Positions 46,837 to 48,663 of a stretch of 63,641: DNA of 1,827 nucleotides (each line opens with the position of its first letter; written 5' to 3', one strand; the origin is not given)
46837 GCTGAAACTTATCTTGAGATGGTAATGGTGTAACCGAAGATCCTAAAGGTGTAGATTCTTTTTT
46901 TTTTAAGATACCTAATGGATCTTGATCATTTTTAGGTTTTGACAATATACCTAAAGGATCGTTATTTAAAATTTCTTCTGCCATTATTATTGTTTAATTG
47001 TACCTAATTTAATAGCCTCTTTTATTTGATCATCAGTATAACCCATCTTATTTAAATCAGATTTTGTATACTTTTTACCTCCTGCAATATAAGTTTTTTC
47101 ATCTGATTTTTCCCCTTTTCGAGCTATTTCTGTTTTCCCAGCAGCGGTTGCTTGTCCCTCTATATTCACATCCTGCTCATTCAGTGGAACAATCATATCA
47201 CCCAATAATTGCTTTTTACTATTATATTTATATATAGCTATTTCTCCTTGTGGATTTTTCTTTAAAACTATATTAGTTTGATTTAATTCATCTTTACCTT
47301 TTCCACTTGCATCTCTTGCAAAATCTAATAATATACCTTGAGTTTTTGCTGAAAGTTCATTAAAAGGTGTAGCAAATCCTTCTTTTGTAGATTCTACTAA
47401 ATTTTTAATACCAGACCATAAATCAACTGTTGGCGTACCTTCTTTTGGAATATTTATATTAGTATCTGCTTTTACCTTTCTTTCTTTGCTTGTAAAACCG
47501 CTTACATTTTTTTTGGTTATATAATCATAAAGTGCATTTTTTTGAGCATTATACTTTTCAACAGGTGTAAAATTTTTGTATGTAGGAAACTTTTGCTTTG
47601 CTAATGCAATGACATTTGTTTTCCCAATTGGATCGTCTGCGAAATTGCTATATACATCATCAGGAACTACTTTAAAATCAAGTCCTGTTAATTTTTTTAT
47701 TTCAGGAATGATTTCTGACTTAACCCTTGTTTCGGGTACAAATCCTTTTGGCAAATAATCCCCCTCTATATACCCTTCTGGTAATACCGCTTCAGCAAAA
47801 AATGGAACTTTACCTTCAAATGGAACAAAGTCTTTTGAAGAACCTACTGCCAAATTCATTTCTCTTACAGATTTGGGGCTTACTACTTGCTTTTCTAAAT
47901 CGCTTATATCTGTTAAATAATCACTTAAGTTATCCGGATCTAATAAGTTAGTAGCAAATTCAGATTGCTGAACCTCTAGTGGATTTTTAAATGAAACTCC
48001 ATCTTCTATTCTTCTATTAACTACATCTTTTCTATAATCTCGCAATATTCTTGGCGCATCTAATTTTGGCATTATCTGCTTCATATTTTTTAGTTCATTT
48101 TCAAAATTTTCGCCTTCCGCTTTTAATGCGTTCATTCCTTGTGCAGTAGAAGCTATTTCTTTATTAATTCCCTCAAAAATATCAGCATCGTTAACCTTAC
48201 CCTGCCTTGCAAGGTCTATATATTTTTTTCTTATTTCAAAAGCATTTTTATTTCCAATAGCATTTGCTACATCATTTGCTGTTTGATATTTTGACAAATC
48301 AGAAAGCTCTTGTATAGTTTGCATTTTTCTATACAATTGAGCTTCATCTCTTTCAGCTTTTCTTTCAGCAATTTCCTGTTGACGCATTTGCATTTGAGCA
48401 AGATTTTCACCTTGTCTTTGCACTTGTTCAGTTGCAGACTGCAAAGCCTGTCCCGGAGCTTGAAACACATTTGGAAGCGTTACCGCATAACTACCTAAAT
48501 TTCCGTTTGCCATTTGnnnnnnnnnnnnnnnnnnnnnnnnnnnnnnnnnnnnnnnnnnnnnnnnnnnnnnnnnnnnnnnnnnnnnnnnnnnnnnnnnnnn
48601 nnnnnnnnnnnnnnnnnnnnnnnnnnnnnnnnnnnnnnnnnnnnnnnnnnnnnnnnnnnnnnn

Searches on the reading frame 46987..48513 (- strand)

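Call 28: search_protein_families(library=pfam, proteins=[window:46987-48513:-], max_evalue=0.01)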
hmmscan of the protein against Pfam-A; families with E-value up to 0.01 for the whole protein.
window:46987-48513:- (508 aa): 1 family
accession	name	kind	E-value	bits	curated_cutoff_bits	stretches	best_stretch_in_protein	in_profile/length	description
PF24430.1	DUF7553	-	0.003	18.5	27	0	22-88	11-78/85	Family of unknown function (DUF7553)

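Call 29: search_protein_families(library=phrogs, proteins=[window:46987-48513:-], max_evalue=0.001)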
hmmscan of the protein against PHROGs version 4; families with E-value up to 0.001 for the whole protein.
window:46987-48513:- (508 aa): 0 families
